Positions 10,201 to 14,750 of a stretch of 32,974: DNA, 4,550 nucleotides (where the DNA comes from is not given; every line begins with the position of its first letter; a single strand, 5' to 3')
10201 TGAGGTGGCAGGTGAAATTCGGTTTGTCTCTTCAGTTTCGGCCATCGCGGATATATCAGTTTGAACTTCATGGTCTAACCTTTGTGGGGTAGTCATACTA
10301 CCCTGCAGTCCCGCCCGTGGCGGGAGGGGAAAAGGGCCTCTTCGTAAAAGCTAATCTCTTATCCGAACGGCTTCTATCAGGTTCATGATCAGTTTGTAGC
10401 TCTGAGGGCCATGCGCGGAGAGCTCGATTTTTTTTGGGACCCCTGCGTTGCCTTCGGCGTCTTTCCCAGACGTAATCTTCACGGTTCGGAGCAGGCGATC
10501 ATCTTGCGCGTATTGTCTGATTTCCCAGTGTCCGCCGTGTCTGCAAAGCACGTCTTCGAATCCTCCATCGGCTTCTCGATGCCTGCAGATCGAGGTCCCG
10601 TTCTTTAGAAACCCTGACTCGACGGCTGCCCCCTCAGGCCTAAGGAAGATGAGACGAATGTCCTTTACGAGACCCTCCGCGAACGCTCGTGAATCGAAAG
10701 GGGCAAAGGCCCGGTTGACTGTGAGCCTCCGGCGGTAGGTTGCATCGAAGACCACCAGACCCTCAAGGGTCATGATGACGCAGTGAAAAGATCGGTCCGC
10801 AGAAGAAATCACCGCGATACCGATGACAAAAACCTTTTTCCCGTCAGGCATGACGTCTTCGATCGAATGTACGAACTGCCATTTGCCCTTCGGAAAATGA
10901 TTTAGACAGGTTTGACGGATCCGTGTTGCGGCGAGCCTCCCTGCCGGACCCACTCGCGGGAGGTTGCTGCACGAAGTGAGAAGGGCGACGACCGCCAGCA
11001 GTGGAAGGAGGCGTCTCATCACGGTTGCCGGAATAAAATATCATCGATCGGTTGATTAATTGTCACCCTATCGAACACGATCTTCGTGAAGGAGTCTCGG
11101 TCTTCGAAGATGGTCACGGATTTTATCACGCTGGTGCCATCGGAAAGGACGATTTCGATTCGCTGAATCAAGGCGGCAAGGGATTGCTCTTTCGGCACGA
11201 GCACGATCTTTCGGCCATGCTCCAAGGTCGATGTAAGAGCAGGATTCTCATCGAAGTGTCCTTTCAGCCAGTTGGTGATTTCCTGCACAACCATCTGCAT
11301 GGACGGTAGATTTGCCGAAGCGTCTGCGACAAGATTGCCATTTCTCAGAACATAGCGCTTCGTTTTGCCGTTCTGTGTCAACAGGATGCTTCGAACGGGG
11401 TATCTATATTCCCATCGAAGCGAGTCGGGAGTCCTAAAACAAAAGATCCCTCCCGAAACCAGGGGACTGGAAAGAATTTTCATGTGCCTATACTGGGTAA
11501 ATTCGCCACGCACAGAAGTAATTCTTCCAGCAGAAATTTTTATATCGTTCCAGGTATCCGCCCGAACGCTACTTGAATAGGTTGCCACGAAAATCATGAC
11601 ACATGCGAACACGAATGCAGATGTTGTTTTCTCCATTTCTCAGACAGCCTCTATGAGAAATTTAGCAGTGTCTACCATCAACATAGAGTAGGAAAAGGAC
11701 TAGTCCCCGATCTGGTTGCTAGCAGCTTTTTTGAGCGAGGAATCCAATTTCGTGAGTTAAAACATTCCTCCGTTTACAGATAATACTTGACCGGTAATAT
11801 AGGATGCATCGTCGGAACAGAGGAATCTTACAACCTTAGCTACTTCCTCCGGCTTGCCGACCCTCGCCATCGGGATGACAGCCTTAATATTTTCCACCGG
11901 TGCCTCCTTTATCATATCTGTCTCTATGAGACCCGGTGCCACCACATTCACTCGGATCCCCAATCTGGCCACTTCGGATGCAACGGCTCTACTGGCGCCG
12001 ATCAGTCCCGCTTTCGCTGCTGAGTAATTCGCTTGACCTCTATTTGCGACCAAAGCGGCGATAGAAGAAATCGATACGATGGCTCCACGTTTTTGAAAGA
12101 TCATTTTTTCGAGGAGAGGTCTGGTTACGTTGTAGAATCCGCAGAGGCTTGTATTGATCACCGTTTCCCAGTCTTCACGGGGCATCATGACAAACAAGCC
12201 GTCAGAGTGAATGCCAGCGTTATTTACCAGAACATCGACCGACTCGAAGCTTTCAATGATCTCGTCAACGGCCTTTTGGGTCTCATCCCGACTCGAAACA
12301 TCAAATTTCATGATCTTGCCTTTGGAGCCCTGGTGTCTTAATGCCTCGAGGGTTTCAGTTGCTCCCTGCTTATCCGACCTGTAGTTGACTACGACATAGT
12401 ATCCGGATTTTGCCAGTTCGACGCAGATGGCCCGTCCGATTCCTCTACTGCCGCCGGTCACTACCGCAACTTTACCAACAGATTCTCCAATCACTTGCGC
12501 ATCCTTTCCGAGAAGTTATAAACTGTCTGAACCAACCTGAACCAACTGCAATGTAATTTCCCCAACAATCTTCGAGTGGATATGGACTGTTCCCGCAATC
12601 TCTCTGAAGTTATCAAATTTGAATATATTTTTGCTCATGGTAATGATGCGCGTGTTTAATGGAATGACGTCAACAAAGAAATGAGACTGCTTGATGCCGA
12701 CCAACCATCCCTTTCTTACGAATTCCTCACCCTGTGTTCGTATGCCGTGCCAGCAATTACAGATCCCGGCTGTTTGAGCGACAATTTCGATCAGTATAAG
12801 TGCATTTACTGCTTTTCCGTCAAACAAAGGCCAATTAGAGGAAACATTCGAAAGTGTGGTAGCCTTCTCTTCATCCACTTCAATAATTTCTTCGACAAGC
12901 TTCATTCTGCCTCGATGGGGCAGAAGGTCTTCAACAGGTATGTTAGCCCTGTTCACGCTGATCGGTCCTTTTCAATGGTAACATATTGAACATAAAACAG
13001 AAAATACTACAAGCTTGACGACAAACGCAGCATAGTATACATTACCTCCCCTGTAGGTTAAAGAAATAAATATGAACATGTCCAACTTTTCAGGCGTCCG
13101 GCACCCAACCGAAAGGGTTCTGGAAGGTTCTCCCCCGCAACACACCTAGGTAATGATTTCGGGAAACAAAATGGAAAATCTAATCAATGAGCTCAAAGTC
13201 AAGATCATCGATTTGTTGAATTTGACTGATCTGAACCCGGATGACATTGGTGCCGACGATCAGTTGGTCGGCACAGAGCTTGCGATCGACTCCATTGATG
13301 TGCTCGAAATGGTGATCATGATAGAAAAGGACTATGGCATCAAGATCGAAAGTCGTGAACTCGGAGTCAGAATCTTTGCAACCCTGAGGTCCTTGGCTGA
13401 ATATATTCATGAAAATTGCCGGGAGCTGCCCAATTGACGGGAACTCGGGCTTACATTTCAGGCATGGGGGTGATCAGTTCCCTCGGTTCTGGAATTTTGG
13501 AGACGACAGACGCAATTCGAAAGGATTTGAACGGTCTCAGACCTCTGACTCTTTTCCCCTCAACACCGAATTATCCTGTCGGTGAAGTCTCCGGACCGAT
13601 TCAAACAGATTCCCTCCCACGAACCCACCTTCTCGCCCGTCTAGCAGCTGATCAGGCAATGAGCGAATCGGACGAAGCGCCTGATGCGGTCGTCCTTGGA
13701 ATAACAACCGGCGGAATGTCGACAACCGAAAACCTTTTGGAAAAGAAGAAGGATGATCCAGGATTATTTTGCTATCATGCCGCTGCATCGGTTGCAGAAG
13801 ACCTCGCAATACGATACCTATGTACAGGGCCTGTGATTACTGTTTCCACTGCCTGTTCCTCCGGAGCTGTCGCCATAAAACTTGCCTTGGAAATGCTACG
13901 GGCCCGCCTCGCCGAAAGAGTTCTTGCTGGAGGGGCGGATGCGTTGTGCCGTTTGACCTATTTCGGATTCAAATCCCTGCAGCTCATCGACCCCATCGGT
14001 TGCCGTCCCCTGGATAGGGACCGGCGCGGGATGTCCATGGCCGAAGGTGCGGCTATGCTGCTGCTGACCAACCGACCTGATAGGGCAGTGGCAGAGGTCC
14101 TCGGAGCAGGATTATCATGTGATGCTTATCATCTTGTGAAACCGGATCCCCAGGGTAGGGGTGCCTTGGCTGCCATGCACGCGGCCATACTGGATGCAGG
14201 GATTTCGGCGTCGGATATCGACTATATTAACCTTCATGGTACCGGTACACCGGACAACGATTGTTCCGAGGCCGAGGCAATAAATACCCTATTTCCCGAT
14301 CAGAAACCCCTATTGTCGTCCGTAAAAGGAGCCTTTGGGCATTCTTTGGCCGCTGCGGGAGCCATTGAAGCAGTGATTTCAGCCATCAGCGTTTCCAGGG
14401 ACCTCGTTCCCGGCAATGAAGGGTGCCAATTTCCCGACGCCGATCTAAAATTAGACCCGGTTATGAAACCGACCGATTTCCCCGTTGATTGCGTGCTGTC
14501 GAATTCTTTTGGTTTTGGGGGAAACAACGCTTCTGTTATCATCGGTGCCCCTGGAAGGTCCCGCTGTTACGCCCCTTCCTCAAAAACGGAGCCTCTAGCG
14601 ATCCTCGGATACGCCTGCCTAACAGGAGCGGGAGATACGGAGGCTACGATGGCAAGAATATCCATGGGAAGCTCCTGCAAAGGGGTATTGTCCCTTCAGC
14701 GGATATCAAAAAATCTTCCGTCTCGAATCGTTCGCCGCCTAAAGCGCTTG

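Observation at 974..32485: Orphan ~31.5-kb type II FAS/PKS-like lipid island: aryl-polyene-style export/anchoring chassis combined with five radical SAM enzymes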

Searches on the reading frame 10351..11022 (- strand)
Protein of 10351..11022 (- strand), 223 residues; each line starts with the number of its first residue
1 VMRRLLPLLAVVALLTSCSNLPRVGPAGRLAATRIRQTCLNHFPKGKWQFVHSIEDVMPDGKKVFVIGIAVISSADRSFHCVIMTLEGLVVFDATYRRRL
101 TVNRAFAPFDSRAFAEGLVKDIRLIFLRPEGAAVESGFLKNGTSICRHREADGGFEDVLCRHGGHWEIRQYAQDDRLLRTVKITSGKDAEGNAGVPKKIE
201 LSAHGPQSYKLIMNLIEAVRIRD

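Call 3: search_protein_families(library=pfam, proteins=[window:10351-11022:-], max_evalue=0.01)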
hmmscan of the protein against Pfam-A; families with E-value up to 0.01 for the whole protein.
window:10351-11022:- (223 aa): 0 families

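Call 8: search_protein_families(library=ncbifam, proteins=[window:10351-11022:-], max_evalue=0.01)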
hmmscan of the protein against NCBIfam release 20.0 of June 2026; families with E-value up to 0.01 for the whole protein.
window:10351-11022:- (223 aa): 0 families

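Call 9: search_protein_families(library=pfam, proteins=[window:10351-11022:-], max_evalue=1)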
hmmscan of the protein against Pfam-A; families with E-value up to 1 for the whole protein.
window:10351-11022:- (223 aa): 0 families

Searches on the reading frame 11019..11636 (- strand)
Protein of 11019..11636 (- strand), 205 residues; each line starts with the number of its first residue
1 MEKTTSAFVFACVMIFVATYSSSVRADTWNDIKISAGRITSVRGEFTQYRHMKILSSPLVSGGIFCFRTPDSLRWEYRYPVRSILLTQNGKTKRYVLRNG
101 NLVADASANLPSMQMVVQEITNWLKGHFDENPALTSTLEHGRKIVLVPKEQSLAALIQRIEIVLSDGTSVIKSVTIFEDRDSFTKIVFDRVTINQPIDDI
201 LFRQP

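Call 4: search_protein_families(library=pfam, proteins=[window:11019-11636:-], max_evalue=0.01)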
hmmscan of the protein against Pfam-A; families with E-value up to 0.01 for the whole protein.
window:11019-11636:- (205 aa): 1 family
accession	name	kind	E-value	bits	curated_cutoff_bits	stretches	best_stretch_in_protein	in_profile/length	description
PF03548.22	LolA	-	2.5e-12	47.3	23.6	1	39-203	3-163/165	Outer membrane lipoprotein carrier protein LolA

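Call 14: search_protein_families(library=ncbifam, proteins=[window:11019-11636:-], max_evalue=0.00001)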
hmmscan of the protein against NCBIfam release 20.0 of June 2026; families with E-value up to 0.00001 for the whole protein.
window:11019-11636:- (205 aa): 2 families
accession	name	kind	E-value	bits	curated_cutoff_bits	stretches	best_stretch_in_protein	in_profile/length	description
NF053544.1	LolA2_flexi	equivalog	4.1e-26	91.6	125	1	6-203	5-207/208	flexirubin biosynthesis/transport protein LolA2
TIGR00547.2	lolA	equivalog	8e-10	38.5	112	1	13-203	5-190/202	outer membrane lipoprotein periplasmic chaperone LolA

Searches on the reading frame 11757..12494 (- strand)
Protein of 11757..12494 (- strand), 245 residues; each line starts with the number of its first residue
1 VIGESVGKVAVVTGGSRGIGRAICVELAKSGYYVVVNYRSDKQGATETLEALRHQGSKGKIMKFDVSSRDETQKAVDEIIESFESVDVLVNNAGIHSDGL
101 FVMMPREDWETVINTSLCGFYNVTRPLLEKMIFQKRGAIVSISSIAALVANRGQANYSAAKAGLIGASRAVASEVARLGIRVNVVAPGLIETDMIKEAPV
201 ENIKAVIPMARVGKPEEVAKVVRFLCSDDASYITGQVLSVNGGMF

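Call 4: search_protein_families(library=pfam, proteins=[window:11757-12494:-], max_evalue=0.01)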
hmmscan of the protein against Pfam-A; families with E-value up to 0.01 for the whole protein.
window:11757-12494:- (245 aa): 6 families
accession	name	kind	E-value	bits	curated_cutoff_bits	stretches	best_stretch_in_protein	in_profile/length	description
PF13561.12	adh_short_C2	-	6.6e-64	216.1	27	1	17-244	6-235/236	Enoyl-(Acyl carrier protein) reductase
PF00106.31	adh_short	-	5.5e-57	192.8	26.6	1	8-198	1-190/195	short chain dehydrogenase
PF08659.16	KR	-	3e-23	83.1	22.6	1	11-185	4-173/180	KR domain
PF01370.27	Epimerase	-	1e-06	28.8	20.9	1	11-110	2-89/240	NAD dependent epimerase/dehydratase family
PF23441.1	SDR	-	0.0007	19.5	27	1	135-245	138-256/258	SDR-like rossmann domain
PF13460.12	NAD_binding_10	-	0.0086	16.4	27.2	0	14-193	1-149/184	NAD(P)H-binding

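Call 14: search_protein_families(library=ncbifam, proteins=[window:11757-12494:-], max_evalue=0.00001)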
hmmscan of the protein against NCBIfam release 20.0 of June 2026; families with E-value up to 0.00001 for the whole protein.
window:11757-12494:- (245 aa): 232 families (the best 25 are shown)
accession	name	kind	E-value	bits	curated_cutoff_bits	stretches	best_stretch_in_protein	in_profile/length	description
NF053542.1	FlxB_rubin_SDR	equivalog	1.2e-92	310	340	1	8-244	1-239/239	flexirubin biosynthesis SDR family reductase FlxB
NF004200.0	PRK05653.1-5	equivalog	7.5e-92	307.3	273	1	9-245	4-242/242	3-oxoacyl-ACP reductase FabG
TIGR01830.1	3oxo_ACP_reduc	equivalog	5.1e-86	288.3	297.75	1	10-244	1-238/239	3-oxoacyl-[acyl-carrier-protein] reductase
TIGR01829.1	AcAcCoA_reduct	subfamily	7.9e-79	264.7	302.1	1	8-245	1-241/242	acetoacetyl-CoA reductase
NF009464.0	PRK12824.1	subfamily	4.5e-78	262.3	269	1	8-245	3-243/245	3-oxoacyl-ACP reductase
NF004197.0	PRK05653.1-1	equivalog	7e-78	261.7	332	1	6-245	6-247/249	3-oxoacyl-ACP reductase FabG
NF009466.0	PRK12826.1-2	subfamily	2.9e-77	259.5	222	1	8-244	4-244/248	3-oxoacyl-ACP reductase FabG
TIGR01831.1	fabG_rel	equivalog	7.6e-76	254.6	338.85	1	11-244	2-238/239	3-ketoacyl-ACP reductase FabG2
NF004198.0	PRK05653.1-3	equivalog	3.9e-71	239.4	296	1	7-245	7-247/248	3-oxoacyl-ACP reductase FabG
NF004199.0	PRK05653.1-4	equivalog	4.7e-71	239.3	301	1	7-245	5-246/247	3-oxoacyl-ACP reductase FabG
NF009546.0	PRK12935.1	equivalog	4.8e-66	222.8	418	1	6-245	5-246/247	acetoacetyl-CoA reductase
NF047420.2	EF_P_mod_YmfI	equivalog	9.2e-63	212.1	238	1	10-244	2-235/236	elongation factor P 5-aminopentanone reductase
NF005559.1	PRK07231.1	subfamily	1.8e-61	207.8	215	1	7-244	4-247/249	glucose 1-dehydrogenase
NF004818.0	PRK06172.1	equivalog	9e-60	202.1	336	1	6-244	6-250/253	SDR family oxidoreductase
NF009547.0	PRK12936.1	subfamily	4e-59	200.2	436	1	6-244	5-242/245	3-ketoacyl-(acyl-carrier-protein) reductase NodG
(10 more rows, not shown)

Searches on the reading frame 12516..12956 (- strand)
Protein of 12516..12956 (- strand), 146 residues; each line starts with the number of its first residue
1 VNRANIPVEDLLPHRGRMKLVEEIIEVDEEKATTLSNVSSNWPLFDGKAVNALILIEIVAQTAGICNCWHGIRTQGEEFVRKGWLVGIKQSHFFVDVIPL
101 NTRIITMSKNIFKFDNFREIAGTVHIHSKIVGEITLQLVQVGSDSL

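Call 4: search_protein_families(library=pfam, proteins=[window:12516-12956:-], max_evalue=0.01)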
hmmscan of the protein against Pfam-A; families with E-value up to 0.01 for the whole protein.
window:12516-12956:- (146 aa): 2 families
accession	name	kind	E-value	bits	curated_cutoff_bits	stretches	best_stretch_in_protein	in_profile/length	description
PF22817.2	ApeP-like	-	1.5e-07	31.6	27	1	7-137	6-138/158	ApeP dehydratase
PF07977.19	FabA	-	0.0075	16.3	23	0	12-105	1-105/138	FabA-like domain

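Call 14: search_protein_families(library=ncbifam, proteins=[window:12516-12956:-], max_evalue=0.00001)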
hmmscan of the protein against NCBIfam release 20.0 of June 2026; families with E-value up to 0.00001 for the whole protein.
window:12516-12956:- (146 aa): 3 families
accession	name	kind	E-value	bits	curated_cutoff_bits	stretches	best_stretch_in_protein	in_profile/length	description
TIGR01750.1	fabZ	equivalog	5.5e-11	42.5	155.15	1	8-137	6-138/141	3-hydroxyacyl-ACP dehydratase FabZ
NF009667.0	PRK13188.1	equivalog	2.1e-09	36.6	465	1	8-137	326-456/464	bifunctional UDP-3-O-[3-hydroxymyristoyl] N-acetylglucosamine deacetylase/3-hydroxyacyl-ACP dehydratase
NF000582.1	PRK00006.1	equivalog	2.9e-09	37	113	1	8-136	5-133/137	3-hydroxyacyl-ACP dehydratase FabZ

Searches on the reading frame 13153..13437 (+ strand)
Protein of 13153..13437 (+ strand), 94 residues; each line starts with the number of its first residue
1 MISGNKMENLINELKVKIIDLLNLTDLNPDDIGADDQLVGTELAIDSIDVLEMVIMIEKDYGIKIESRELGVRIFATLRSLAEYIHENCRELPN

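Call 4: search_protein_families(library=pfam, proteins=[window:13153-13437:+], max_evalue=0.01)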
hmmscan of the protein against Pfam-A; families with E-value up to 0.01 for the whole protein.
window:13153-13437:+ (94 aa): 1 family
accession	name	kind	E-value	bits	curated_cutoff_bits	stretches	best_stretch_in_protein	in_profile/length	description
PF00550.31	PP-binding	-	2.1e-09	38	20.8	1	24-85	10-67/67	Phosphopantetheine attachment site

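Call 14: search_protein_families(library=ncbifam, proteins=[window:13153-13437:+], max_evalue=0.00001)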
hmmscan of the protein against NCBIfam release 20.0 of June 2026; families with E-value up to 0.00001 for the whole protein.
window:13153-13437:+ (94 aa): 7 families
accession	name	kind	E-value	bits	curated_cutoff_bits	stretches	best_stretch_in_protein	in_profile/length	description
NF006617.0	PRK09184.1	subfamily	7.8e-21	73.9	70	1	5-88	9-93/96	phosphopantetheine-binding protein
NF005798.0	PRK07639.1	equivalog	4e-09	36.8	100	1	16-88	15-81/91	petrobactin biosynthesis protein AsbD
NF058660.1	cispen_ACP_AmcB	equivalog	1.4e-08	34.8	80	1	26-87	17-77/80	cispentacin biosynthesis acyl carrier protein AmcB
NF052616.1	ACP_for_OlsHI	equivalog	6.3e-07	29.7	130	1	25-88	18-80/83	ornithine lipid biosynthesis acyl carrier protein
TIGR00517.1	acyl_carrier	equivalog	8.5e-07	28.8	70.45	1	24-88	15-76/77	acyl carrier protein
NF002150.0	PRK00982.1-4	subfamily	2.2e-06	27.8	66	1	26-88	19-78/80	acyl carrier protein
NF003757.0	PRK05350.1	equivalog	5.2e-06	26.5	65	1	21-69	15-62/83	acyl carrier protein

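Call 33: search_solved_structures(query=window:13153-13437:+, max_evalue=0.01)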
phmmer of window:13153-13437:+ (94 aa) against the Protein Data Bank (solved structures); distinct sequences matched with E-value up to 0.01: 12.
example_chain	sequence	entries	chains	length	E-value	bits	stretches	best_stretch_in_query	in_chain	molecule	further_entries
9ls6_A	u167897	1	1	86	9e-09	39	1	7-84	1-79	Acyl carrier protein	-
7b0n_U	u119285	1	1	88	0.0029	21.4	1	17-70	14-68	Acyl carrier protein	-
1vku_A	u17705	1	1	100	0.0029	21.4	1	29-71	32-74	acyl carrier protein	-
1klp_A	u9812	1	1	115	0.003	21.3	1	23-85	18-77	MEROMYCOLATE EXTENSION ACYL CARRIER PROTEIN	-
7bvc_P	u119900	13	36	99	0.0033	21.2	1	23-85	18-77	Meromycolate extension acyl carrier protein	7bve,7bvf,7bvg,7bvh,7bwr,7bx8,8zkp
2my5_A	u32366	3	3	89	0.0036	21.1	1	24-85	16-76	Peptidyl carrier protein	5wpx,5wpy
9s2u_I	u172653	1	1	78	0.0045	20.8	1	23-73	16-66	Meromycolate extension acyl carrier protein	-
7b0n_T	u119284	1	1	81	0.0061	20.3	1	40-71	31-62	Acyl carrier protein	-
2lki_A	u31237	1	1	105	0.0075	20.1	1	18-86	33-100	Putative uncharacterized protein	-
6gcs_Q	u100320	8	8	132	0.0079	20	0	30-70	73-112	ACPM2 SUBUNIT | Acyl carrier protein ACPM2 of NADH:Ubiquinone Oxidoreductase (Complex I)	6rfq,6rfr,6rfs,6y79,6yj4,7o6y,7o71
2lol_A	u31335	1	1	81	0.0087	19.8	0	13-87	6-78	Acyl carrier protein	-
2my6_A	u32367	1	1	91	0.0099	19.7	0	24-85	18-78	Peptidyl carrier protein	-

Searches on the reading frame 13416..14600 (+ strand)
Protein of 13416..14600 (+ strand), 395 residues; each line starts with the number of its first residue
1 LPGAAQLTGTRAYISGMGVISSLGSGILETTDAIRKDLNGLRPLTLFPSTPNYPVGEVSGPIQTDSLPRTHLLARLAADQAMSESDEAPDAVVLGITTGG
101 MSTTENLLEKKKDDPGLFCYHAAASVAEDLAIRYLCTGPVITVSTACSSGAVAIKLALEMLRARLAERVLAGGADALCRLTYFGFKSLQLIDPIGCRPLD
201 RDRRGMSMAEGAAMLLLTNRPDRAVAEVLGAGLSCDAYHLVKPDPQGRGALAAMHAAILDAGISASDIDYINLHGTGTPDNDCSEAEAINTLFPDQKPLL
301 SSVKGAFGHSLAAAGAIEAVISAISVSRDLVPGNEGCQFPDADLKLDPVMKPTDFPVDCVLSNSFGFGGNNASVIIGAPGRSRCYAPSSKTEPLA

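Call 64: search_solved_structures(query=window:13416-14600:+, max_evalue=1e-45, show_alignments=1)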
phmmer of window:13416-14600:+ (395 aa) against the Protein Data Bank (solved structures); distinct sequences matched with E-value up to 1e-45: 6.
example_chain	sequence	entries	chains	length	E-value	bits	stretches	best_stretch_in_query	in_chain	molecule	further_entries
9s5h_B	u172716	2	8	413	1.5e-54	189.2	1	110-376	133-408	3-oxoacyl-(Acyl-carrier-protein) synthase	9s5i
6qsp_A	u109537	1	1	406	3.8e-52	181.2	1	77-378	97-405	Beta-ketoacyl synthase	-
7f28_B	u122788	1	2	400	5.6e-52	180.6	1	90-378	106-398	Putative 3-oxoacyl-[ACP] synthase FabV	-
1j3n_A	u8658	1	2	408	1.8e-49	172.4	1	11-373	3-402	3-oxoacyl-(acyl-carrier protein) synthase II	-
4jga_A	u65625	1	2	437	5.5e-47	164.2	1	91-376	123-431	3-oxoacyl-[acyl-carrier-protein] synthase 2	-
6kxd_A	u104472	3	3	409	3.2e-46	161.7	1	10-380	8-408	Ketosynthase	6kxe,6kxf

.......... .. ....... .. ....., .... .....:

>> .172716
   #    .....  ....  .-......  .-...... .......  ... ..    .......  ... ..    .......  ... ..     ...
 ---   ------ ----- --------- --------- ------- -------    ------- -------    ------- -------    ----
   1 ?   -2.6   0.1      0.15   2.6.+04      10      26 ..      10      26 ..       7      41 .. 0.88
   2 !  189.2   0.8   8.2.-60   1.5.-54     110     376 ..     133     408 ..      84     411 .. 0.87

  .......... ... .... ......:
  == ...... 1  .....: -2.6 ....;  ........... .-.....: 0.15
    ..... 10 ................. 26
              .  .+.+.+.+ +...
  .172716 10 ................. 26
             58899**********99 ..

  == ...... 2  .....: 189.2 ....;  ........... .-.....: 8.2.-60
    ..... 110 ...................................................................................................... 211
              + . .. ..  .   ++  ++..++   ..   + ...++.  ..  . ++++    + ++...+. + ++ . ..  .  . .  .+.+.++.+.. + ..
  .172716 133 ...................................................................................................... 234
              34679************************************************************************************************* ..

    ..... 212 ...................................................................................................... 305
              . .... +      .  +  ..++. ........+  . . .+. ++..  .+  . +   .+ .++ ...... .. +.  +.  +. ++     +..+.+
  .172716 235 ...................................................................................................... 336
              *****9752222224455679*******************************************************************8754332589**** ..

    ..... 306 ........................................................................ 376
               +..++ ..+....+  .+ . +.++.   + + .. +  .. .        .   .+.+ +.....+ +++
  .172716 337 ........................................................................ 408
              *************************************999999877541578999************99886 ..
